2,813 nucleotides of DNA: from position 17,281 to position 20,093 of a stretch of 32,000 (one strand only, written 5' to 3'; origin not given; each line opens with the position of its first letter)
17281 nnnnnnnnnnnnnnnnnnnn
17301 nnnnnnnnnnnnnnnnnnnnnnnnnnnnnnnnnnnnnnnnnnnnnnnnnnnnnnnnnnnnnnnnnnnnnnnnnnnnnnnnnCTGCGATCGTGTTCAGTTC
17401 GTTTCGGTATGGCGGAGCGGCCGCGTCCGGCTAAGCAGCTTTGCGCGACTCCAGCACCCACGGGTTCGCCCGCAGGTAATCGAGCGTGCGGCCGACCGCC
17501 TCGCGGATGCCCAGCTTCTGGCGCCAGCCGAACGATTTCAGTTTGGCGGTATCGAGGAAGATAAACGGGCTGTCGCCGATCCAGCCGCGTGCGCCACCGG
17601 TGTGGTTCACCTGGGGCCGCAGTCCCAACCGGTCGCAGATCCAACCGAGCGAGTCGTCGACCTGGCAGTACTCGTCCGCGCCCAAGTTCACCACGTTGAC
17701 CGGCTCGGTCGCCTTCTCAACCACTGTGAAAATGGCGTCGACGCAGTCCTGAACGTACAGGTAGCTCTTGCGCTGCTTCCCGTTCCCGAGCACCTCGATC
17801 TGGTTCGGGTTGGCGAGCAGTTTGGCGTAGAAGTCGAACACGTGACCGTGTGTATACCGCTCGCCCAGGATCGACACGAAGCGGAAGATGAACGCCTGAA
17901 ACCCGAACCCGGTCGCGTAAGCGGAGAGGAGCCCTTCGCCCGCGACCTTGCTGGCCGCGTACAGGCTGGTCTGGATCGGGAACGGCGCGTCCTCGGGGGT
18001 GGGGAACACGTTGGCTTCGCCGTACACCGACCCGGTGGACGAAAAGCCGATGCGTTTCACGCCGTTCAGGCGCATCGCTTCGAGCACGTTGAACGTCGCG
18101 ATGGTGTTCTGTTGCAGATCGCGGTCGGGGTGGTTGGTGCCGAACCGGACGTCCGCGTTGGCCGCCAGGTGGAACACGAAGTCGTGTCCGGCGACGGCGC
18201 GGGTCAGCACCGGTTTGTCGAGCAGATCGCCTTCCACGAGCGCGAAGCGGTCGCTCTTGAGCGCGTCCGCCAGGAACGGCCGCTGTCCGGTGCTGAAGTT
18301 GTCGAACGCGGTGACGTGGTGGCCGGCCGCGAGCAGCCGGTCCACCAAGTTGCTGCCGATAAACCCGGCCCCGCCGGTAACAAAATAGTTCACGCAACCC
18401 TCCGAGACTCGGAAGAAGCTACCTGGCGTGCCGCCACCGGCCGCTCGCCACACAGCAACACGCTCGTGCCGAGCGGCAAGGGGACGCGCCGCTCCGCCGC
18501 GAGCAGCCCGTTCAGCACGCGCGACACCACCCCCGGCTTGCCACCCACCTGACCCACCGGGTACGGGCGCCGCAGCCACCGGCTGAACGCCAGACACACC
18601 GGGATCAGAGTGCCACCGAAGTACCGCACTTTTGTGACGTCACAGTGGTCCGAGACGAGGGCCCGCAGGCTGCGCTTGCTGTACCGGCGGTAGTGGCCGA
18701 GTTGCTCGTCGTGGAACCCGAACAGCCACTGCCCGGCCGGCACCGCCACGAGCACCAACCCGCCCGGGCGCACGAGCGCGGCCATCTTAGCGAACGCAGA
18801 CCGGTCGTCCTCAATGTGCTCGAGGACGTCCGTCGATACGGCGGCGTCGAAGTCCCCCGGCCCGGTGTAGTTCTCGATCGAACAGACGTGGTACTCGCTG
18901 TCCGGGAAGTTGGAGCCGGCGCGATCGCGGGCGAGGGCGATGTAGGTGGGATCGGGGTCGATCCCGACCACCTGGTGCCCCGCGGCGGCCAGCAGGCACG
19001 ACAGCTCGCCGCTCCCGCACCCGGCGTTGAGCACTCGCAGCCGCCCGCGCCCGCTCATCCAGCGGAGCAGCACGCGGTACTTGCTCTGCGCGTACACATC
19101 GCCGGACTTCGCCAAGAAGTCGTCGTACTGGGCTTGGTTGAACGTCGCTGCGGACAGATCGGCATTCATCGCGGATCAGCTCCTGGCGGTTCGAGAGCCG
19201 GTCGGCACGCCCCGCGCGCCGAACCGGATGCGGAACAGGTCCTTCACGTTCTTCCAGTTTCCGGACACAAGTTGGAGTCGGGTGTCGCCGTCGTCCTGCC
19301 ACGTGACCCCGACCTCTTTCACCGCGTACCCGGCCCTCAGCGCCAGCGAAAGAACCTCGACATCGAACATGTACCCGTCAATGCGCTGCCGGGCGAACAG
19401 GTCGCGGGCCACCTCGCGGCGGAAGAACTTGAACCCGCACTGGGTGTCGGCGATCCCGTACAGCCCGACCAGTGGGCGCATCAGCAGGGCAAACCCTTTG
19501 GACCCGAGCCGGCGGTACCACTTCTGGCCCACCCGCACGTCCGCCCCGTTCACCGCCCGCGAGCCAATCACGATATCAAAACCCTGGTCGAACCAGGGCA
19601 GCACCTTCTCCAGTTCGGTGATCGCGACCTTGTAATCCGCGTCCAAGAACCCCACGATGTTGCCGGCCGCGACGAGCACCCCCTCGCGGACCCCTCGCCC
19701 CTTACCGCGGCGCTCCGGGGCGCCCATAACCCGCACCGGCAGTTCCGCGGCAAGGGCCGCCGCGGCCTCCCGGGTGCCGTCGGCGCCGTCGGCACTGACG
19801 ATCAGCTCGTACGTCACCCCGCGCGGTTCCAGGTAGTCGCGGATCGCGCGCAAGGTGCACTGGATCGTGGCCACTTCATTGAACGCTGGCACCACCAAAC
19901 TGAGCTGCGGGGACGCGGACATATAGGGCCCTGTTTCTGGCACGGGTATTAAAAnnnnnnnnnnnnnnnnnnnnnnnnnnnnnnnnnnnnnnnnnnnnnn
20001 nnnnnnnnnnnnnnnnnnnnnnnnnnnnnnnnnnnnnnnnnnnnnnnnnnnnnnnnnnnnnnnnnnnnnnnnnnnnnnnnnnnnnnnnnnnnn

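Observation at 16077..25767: Arn/Gtr-like lipid-linked-sugar cluster built around two giant, unrecognisable polytopic membrane proteins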

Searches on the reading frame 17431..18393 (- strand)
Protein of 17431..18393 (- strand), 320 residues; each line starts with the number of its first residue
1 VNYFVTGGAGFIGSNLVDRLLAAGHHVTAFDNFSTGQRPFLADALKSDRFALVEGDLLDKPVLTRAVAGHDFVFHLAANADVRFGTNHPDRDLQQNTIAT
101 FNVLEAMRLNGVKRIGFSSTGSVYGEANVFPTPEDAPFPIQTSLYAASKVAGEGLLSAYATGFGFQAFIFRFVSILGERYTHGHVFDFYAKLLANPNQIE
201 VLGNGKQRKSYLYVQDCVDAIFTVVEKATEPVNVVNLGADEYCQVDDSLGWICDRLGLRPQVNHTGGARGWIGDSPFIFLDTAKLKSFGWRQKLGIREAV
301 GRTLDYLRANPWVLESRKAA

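Call 9: search_protein_families(library=pfam, proteins=[window:17431-18393:-], max_evalue=0.01)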
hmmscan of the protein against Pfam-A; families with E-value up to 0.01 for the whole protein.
window:17431-18393:- (320 aa): 9 families
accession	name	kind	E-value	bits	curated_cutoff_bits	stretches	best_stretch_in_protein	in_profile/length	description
PF01370.27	Epimerase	-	9.2e-50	169.7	20.9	1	4-238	2-240/240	NAD dependent epimerase/dehydratase family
PF16363.11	GDP_Man_Dehyd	-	6.8e-40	138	27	1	4-239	1-251/332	GDP-mannose 4,6 dehydratase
PF01073.25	3Beta_HSD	-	2.9e-20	72.9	22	1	5-242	2-246/280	3-beta hydroxysteroid dehydrogenase/isomerase family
PF13460.12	NAD_binding_10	-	2.3e-14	54.1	27.2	1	7-133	1-112/184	NAD(P)H-binding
PF04321.23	RmlD_sub_bind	-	7.1e-12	45.4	27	1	1-230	1-202/287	RmlD substrate binding domain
PF07993.18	NAD_binding_4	-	5.9e-09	35.9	20.1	1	5-184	1-215/258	Male sterility protein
PF02719.21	Polysacc_synt_2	-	1.6e-08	34.6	20.2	1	4-124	2-132/293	Polysaccharide biosynthesis protein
PF05368.20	NmrA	-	1.5e-07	31.8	27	1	5-122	7-109/298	NmrA-like family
PF00106.31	adh_short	-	0.00063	19.7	26.6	0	4-68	4-69/195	short chain dehydrogenase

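Call 10: search_protein_families(library=ncbifam, proteins=[window:17431-18393:-], max_evalue=0.01)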
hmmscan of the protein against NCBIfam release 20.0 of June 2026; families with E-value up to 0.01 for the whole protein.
window:17431-18393:- (320 aa): 35 families (the best 25 are shown)
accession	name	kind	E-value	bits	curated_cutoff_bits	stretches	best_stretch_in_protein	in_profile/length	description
TIGR01181.1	dTDP_gluc_dehyt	equivalog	4.6e-36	124.5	365.1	1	3-313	2-317/321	dTDP-glucose 4,6-dehydratase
TIGR04180.1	EDH_00030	hypoth_equivalog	9.7e-36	123.3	475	1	4-258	2-258/297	NAD-dependent 4,6-dehydratase LegB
TIGR01179.1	galE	equivalog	3e-33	115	262.3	1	4-178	3-179/332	UDP-glucose 4-epimerase GalE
NF007956.0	PRK10675.1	subfamily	6.8e-20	71.5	394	1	1-157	1-161/338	UDP-glucose 4-epimerase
NF042422.1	oxyalk_red_OleD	equivalog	6e-19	68.6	580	1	1-227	1-217/329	2-alkyl-3-oxoalkanoate reductase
NF007582.0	PRK10217.1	equivalog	1.1e-18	67.5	698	1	4-256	5-270/355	dTDP-glucose 4,6-dehydratase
TIGR03466.1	HpnA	hypoth_equivalog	1.4e-18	66.9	367.65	1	2-160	2-156/327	hopanoid-associated sugar epimerase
NF007490.0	PRK10084.1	subfamily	4.6e-17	62.1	649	1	1-304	1-331/361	dTDP-glucose 4,6-dehydratase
NF011728.1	PRK15181.1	equivalog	6.2e-16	58.3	760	1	3-222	18-246/348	Vi polysaccharide biosynthesis UDP-N-acetylglucosaminuronic acid C-4 epimerase TviC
NF047922.1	GDPFucSynFcl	equivalog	5.4e-15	55.6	500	1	83-304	68-298/308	GDP-L-fucose synthase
TIGR02197.1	heptose_epim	equivalog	2.1e-14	53.4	274.6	1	5-239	3-243/316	ADP-glyceromanno-heptose 6-epimerase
NF042423.1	oxyalk_red_Shew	equivalog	8.6e-14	51.3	580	1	3-153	11-153/331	2-alkyl-3-oxoalkanoate reductase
TIGR01472.1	gmd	equivalog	9.9e-14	51.3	415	1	4-234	4-248/342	GDP-mannose 4,6-dehydratase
NF043036.1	ErythonDh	equivalog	1.2e-13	51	325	1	1-161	1-165/321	D-erythronate dehydrogenase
NF052578.1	StrlDmthSdmBMthl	equivalog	2.2e-12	47.4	600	1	1-254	1-243/328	sterol demethylase protein SdmB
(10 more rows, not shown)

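Call 32: search_solved_structures(query=window:17431-18393:-, max_evalue=1e-20)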
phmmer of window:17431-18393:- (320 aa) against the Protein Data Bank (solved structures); distinct sequences matched with E-value up to 1e-20: 38.
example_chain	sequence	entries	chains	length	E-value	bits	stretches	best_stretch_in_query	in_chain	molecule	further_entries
3ehe_A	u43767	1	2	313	1.4e-79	270.9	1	4-302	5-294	UDP-glucose 4-epimerase (GalE-1)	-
8rdg_A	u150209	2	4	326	1.9e-75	257.3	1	2-305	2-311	SDR family NAD(P)-dependent oxidoreductase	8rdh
8rdi_A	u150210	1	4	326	7e-75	255.5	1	2-305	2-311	SDR family NAD(P)-dependent oxidoreductase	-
3icp_A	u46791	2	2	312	5.6e-66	226.2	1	2-312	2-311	NAD-dependent epimerase/dehydratase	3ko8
3aw9_A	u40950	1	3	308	8.6e-61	209.2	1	2-312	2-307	NAD-dependent epimerase/dehydratase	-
7ys8_A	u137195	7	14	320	2.5e-37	132.1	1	2-308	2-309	UDP-glucose 4-epimerase | UDP-glucose 4-epimerase along with EC 5.1.3.2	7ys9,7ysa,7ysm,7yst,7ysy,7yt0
4zrm_A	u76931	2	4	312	7.7e-37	130.5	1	1-309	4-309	UDP-glucose 4-epimerase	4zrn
6wjb_A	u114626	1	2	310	4e-36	128.1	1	4-271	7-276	NAD-dependent epimerase/dehydratase family protein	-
6wj9_A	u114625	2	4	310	1.8e-35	125.9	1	4-271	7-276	NAD-dependent epimerase/dehydratase family protein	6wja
2p5u_A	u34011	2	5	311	2.5e-31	112.4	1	2-308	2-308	UDP-glucose 4-epimerase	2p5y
5u4q_A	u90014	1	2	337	7.8e-27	97.6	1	1-226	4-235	dTDP-glucose 4,6-dehydratase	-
4lk3_A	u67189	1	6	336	1.4e-26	96.7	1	4-308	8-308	UDP-glucuronic acid decarboxylase 1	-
6dnt_A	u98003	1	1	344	2.6e-26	95.9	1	2-236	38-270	NAD-dependent epimerase/dehydratase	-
4gll_A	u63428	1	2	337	3.6e-26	95.4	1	4-308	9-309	UDP-glucuronic acid decarboxylase 1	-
4m55_A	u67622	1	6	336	3.7e-26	95.4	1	4-308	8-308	UDP-glucuronic acid decarboxylase 1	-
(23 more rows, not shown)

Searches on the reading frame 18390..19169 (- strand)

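Call 9: search_protein_families(library=pfam, proteins=[window:18390-19169:-], max_evalue=0.01)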
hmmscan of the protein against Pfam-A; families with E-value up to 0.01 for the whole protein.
window:18390-19169:- (259 aa): 11 families
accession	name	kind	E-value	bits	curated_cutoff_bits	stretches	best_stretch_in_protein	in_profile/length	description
PF08241.18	Methyltransf_11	-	4.3e-18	66.2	21.2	1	47-140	1-94/95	Methyltransferase domain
PF13649.12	Methyltransf_25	-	1.5e-17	64.5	27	1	46-137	1-97/97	Methyltransferase domain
PF13489.12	Methyltransf_23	-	2.7e-16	60.2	27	1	41-173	21-155/164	Methyltransferase domain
PF08242.18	Methyltransf_12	-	2.9e-14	54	30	1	47-138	1-97/98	Methyltransferase domain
PF13847.12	Methyltransf_31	-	4.1e-13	49.7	27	1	44-145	5-113/145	Methyltransferase domain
PF05401.17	NodS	-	6.1e-07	29.9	24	1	22-134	22-134/201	Nodulation protein S (NodS)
PF02353.26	CMAS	-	0.00036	20.4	27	1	29-141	49-164/273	Mycolic acid cyclopropane synthetase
PF03848.20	TehB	-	0.0013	18.7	20.4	1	45-141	33-132/193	Tellurite resistance protein TehB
PF05175.20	MTS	-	0.0066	16.6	23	1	32-111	21-103/170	Methyltransferase small domain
PF08003.17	Methyltransf_9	-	0.0071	15.8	23.8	1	31-140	104-217/315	Protein of unknown function (DUF1698)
PF06325.19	PrmA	-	0.0092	15.9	22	0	44-112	163-232/296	Ribosomal protein L11 methyltransferase (PrmA)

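Call 10: search_protein_families(library=ncbifam, proteins=[window:18390-19169:-], max_evalue=0.01)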
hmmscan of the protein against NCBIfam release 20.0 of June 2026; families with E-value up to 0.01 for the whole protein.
window:18390-19169:- (259 aa): 31 families (the best 25 are shown)
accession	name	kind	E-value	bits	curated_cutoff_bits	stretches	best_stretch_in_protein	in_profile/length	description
TIGR01983.1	UbiG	equivalog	3.9e-15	55.8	102.95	1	43-142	50-152/228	bifunctional 2-polyprenyl-6-hydroxyphenol methylase/3-demethylubiquinol 3-O-methyltransferase UbiG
TIGR02021.1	BchM-ChlM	equivalog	6.9e-14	51.8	158.9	1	33-171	43-182/218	magnesium protoporphyrin IX methyltransferase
NF043040.1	corrin_prot_MT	hypoth_equivalog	8.6e-14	51.5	180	1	42-142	41-148/216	corrinoid protein-associated methyltransferase CpaM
NF007610.0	PRK10258.1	equivalog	3.5e-09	36.3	342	1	25-140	26-137/251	malonyl-ACP O-methyltransferase BioC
NF008264.0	PRK11036.1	equivalog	1.3e-08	34.6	366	1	39-140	42-146/261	tRNA uridine 5-oxyacetic acid(34) methyltransferase CmoM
TIGR02072.1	BioC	equivalog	2e-08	34.4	184.95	1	34-153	23-144/244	malonyl-ACP O-methyltransferase BioC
NF045667.1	MTase_DVU1556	equivalog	2.8e-08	33.5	155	1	43-141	23-119/213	DVU_1556 family methyltransferase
NF041650.1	nod_mtase_NodS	equivalog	1.1e-07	31.8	300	1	17-140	12-138/190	nodulation methyltransferase NodS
NF004851.0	PRK06202.1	equivalog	6.7e-07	29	243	1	32-132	49-157/237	hypothetical protein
NF008405.0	PRK11207.1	equivalog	2e-06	27.4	218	1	45-141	33-132/198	tellurite resistance methyltransferase TehB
NF041820.1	daptide_MTase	equivalog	2.8e-06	27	175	1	44-86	38-80/243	daptide-type RiPP biosynthesis methyltransferase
NF008992.0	PRK12335.1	equivalog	3.6e-06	26.3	303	1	35-141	115-223/289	SAM-dependent methyltransferase TehB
NF040703.1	cyclopro_CfaB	exception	3.7e-06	26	650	1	27-140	144-262/393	C17 cyclopropane fatty acid synthase CfaB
NF002463.0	PRK01683.1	equivalog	4.2e-06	26.5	297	1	44-144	33-131/258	trans-aconitate 2-methyltransferase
TIGR00477.1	tehB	equivalog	4.6e-06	26.1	219.5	1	45-141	76-174/238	tellurite resistance methyltransferase TehB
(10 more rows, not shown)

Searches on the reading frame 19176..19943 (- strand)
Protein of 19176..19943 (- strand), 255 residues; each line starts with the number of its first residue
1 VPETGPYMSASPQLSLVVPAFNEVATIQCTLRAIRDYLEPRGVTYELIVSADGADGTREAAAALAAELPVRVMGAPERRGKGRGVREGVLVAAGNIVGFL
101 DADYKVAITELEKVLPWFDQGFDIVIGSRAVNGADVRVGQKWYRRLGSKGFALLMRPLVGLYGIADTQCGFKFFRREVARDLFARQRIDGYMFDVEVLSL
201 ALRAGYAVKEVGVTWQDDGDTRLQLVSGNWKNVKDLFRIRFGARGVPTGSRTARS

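Call 9: search_protein_families(library=pfam, proteins=[window:19176-19943:-], max_evalue=0.01)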
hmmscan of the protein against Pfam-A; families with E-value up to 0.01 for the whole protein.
window:19176-19943:- (255 aa): 2 families
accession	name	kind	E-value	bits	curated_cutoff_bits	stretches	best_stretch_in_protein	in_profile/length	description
PF00535.33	Glycos_transf_2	-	7.4e-23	81.8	23.3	1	15-183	1-168/168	Glycosyl transferase family 2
PF13641.12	Glyco_tranf_2_3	-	2.2e-07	31.6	27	1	12-133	1-127/230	Glycosyltransferase like family 2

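Call 10: search_protein_families(library=ncbifam, proteins=[window:19176-19943:-], max_evalue=0.01)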
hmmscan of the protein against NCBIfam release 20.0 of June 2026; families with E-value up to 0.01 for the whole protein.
window:19176-19943:- (255 aa): 14 families
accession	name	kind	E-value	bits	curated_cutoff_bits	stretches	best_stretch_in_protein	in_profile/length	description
NF041391.1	DPhHxTase_Halo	equivalog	1.3e-14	53.7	375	1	20-239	3-208/213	dolichyl-phosphate hexose transferase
TIGR04182.1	glyco_TIGR04182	equivalog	4.7e-12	45.9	325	1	15-238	3-216/293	S-layer glycoprotein N-glycosyltransferase AglJ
NF010496.0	PRK13915.1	equivalog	1.1e-11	44.4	262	1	12-105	31-128/307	glucosyl-3-phosphoglycerate synthase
TIGR03965.1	mycofact_glyco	equivalog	1.9e-10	40.2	280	1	11-131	73-192/467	mycofactocin biosynthesis glycosyltransferase MftF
NF058614.1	PPMAGASynPpgS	equivalog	1.3e-09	37.8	370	1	16-213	4-194/226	polyprenyl-phospho-N-acetylgalactosaminyl synthase PpgS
TIGR03937.1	PgaC_IcaA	equivalog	6.1e-09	35.3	422.3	1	8-104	41-136/407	poly-beta-1,6-N-acetyl-D-glucosamine synthase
TIGR04283.1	glyco_like_mftF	equivalog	3e-08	33.5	182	1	14-108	1-87/221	TIGR04283 family arsenosugar biosynthesis glycosyltransferase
NF047588.1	GlcsyltransPgfSStrep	equivalog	6.6e-08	32.1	500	1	13-135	2-127/308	glycosyltransferase PgfS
NF041875.1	EPS_EpsD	equivalog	1.3e-07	31.4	370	1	14-126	1-112/325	exopolysaccharide biosynthesis glycosyltransferase EpsD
NF007986.1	PRK10714.1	equivalog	5.3e-07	29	529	1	13-181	7-171/316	undecaprenyl-phosphate 4-deoxy-4-formamido-L-arabinose transferase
NF007482.0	PRK10073.1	equivalog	1.9e-05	23.9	423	1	8-114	2-106/334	glycosyltransferase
NF047683.1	TeichurnBiosyTuaG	equivalog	0.00039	20.1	400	1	9-117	3-110/252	teichuronic acid biosynthesis protein TuaG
NF050050.1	ProtGlycPglI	equivalog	0.0037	16.7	500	1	12-129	2-119/306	GalNAc(5)-diNAcBac-PP-undecaprenol beta-1,3-glucosyltransferase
TIGR03469.1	HpnB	hypoth_equivalog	0.0044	16.1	379.25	1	8-69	40-100/386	hopene-associated glycosyltransferase HpnB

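Call 33: search_solved_structures(query=window:19176-19943:-, max_evalue=0.00001)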
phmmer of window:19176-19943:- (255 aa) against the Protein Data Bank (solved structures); distinct sequences matched with E-value up to 0.00001: 10.
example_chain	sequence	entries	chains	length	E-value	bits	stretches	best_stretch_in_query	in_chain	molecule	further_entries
5mlz_A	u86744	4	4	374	6.4e-16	61.9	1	11-182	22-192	Dolichol monophosphate mannose synthase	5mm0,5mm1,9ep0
5eke_A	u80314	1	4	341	3.7e-08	36.5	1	9-155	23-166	Uncharacterized glycosyltransferase sll0501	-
5ekp_C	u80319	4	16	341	3.7e-08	36.5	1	9-155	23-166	Uncharacterized glycosyltransferase sll0501 | Glycosyltransferase sll0501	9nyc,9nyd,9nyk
9nye_A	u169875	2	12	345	3.8e-08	36.5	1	9-155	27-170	Glycosyltransferase sll0501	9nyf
9hwj_A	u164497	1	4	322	5.5e-07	32.7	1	13-180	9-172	Undecaprenyl-phosphate 4-deoxy-4-formamido-L-arabinose transferase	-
8vxh_A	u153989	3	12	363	7.2e-07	32.3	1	13-180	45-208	Undecaprenyl-phosphate 4-deoxy-4-formamido-L-arabinose transferase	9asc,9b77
9bhc_C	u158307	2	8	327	8e-07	32.1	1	13-180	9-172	Undecaprenyl-phosphate 4-deoxy-4-formamido-L-arabinose transferase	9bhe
4y6n_A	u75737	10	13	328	4.7e-06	29.6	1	10-104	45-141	Glucosyl-3-phosphoglycerate synthase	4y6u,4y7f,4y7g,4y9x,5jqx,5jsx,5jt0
3e25_A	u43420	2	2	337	4.9e-06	29.5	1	10-104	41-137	Putative uncharacterized protein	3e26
4ddz_A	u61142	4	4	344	5.2e-06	29.5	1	10-104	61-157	GLUCOSYL-3-PHOSPHOGLYCERATE SYNTHASE (GpgS) | Glucosyl-3-phosphoglycerate synthase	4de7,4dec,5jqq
